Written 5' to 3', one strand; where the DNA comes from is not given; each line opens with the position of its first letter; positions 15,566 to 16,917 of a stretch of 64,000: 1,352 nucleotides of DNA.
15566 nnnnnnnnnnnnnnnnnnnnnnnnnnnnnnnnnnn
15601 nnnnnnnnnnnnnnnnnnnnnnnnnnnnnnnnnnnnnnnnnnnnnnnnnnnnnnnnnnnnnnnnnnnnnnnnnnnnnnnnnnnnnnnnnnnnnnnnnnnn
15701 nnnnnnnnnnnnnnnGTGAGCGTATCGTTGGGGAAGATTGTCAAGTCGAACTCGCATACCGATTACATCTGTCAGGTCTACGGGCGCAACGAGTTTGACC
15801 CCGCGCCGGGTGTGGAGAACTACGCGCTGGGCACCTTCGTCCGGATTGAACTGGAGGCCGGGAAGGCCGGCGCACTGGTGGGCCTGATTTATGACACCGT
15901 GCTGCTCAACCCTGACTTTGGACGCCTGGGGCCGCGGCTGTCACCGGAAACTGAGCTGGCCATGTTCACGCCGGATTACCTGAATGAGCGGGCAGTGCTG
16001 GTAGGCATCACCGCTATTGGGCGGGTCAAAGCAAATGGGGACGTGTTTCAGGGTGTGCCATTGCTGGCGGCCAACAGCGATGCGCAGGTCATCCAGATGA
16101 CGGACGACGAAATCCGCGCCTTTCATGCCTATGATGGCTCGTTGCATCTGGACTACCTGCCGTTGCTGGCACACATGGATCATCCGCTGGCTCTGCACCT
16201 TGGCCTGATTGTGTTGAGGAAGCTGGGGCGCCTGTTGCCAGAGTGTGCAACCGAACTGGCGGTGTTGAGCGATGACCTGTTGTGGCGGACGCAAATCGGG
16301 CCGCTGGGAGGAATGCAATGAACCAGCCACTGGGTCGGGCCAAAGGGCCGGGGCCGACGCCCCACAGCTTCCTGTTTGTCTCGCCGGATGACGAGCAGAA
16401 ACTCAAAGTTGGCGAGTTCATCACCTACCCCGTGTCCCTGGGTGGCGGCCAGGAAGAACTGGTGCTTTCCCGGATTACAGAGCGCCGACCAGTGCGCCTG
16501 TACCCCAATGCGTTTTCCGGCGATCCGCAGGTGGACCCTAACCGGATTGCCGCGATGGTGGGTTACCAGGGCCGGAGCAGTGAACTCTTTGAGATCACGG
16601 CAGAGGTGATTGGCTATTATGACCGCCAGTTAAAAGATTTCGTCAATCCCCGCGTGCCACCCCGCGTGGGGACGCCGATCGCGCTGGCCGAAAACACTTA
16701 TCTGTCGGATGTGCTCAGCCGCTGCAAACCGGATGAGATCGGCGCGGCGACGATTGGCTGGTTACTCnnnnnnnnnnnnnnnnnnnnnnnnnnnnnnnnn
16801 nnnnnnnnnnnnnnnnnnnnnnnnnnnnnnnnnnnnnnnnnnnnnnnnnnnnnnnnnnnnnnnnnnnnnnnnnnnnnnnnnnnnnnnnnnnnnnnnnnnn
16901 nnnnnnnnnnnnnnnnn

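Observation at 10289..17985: Five-gene coupled mre11-rad50-nurA-HAS-herA operon in a bacterium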

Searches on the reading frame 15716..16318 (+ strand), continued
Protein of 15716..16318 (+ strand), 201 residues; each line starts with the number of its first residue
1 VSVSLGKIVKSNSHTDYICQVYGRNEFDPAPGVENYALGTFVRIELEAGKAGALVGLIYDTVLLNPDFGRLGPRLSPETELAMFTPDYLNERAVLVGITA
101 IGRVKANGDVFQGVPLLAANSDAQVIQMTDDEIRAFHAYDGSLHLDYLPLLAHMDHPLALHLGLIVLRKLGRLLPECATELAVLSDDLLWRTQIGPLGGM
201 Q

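Call 104: find_related_loci(query=A5, collection=viral_contigs, flank=10000)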
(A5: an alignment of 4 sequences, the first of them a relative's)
Query A5 (221 aa) in viral_contigs; peptide patterns used: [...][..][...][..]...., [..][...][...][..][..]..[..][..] (x = any residue, [..] = any of these).
51 stretches matched a pattern, but none encodes a relative of the query by tblastn (E <= 1e-3).

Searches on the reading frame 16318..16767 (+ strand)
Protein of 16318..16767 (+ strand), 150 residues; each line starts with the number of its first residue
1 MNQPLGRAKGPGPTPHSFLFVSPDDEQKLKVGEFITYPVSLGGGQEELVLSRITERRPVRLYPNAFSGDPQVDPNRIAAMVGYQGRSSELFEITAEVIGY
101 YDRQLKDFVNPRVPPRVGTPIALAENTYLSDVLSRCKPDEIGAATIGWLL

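Call 47: search_solved_structures(query=A2, max_evalue=1, show_alignments=1)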
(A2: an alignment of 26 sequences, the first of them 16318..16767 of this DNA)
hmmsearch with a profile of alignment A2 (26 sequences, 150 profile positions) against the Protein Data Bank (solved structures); distinct sequences matched with E-value up to 1: 3.
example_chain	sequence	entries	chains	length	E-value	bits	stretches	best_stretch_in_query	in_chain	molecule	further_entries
1u2h_A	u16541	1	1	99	0.4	13.9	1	24-64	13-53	Aortic preferentially expressed protein 1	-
5opt_t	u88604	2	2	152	0.42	13.8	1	63-116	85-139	40S ribosomal protein S15, putative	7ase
4d2i_A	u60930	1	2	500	0.52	13.5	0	104-141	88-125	HERA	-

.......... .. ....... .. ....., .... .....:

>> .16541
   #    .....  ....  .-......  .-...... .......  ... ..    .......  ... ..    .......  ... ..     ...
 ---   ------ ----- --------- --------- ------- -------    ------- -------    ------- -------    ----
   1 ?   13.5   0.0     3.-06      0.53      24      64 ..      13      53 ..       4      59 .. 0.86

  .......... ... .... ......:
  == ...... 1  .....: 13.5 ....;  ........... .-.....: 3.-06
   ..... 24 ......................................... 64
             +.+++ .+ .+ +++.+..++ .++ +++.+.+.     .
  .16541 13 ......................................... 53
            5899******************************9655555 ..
